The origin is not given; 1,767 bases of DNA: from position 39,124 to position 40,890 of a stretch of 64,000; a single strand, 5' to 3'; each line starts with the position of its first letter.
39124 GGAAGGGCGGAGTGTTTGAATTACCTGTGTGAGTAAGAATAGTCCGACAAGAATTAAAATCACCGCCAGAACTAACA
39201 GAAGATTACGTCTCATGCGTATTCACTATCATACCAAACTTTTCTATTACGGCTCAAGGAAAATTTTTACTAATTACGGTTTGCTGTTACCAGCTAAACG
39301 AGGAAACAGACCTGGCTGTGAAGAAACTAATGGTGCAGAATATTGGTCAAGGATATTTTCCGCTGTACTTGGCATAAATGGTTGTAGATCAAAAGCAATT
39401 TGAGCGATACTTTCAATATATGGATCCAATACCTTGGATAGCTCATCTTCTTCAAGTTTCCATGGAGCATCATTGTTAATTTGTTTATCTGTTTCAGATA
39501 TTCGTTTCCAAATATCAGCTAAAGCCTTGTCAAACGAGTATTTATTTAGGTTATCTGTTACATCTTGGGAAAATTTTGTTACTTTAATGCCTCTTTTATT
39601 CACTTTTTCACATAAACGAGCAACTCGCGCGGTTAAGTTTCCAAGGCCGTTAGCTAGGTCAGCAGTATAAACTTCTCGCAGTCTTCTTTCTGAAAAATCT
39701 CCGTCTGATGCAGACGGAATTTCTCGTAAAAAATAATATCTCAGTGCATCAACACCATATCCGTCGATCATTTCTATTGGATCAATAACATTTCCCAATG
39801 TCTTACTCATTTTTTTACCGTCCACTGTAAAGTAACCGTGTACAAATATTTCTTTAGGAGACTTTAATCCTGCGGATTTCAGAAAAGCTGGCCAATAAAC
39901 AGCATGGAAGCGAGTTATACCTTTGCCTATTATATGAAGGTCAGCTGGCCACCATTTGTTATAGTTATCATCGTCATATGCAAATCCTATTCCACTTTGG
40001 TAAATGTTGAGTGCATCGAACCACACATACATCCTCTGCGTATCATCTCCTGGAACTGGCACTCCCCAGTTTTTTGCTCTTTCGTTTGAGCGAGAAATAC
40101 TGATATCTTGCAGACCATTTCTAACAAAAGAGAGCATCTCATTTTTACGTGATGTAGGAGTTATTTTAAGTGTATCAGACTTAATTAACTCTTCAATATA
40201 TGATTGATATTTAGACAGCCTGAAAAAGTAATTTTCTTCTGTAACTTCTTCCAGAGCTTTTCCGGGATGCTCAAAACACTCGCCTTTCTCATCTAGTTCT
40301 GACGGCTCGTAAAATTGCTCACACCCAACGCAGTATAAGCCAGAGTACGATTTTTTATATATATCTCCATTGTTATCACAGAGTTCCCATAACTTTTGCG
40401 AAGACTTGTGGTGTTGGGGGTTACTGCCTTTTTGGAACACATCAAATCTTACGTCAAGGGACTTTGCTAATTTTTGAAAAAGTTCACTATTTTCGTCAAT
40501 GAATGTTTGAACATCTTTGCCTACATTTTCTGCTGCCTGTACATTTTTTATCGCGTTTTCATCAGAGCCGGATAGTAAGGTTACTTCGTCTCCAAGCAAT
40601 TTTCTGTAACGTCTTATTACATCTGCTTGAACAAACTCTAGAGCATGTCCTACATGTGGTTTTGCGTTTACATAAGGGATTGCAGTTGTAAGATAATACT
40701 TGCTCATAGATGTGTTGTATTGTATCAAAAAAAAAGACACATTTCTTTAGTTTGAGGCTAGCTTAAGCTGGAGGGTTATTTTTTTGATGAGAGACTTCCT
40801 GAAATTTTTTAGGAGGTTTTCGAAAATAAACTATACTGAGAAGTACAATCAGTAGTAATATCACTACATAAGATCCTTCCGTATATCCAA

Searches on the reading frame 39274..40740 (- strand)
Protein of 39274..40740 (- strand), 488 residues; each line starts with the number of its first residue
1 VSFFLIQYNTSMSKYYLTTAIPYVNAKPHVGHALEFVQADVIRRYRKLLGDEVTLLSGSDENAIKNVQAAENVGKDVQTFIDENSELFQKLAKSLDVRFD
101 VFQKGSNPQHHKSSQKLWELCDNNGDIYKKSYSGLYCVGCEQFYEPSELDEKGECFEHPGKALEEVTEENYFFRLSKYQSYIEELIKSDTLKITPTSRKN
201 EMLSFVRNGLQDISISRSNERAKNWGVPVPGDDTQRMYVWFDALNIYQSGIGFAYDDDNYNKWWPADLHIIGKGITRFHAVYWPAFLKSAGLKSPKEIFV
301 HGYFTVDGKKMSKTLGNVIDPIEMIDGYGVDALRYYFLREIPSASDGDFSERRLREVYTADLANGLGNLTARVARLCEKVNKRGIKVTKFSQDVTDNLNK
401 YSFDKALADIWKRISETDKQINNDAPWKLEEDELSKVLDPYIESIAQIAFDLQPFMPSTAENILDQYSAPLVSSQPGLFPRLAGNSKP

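Call 30: search_protein_families(library=pfam, proteins=[window:39274-40740:-], max_evalue=0.001)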
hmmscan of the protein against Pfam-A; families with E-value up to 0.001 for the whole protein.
window:39274-40740:- (488 aa): 4 families
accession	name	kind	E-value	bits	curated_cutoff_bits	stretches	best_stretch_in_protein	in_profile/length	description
PF09334.17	tRNA-synt_1g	-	4.3e-96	322.5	20.1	1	15-373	1-390/391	tRNA synthetases class I (M)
PF00133.28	tRNA-synt_1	-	1.1e-27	97.2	22.7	2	236-340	298-404/414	tRNA synthetases class I (I, L, M and V)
PF01406.26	tRNA-synt_1e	-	6.2e-13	49.2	27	2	297-356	239-298/301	tRNA synthetases class I (C) catalytic domain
PF08264.19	Anticodon_1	-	7e-05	23.2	25.1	1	388-466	9-92/148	Anticodon-binding domain of tRNA ligase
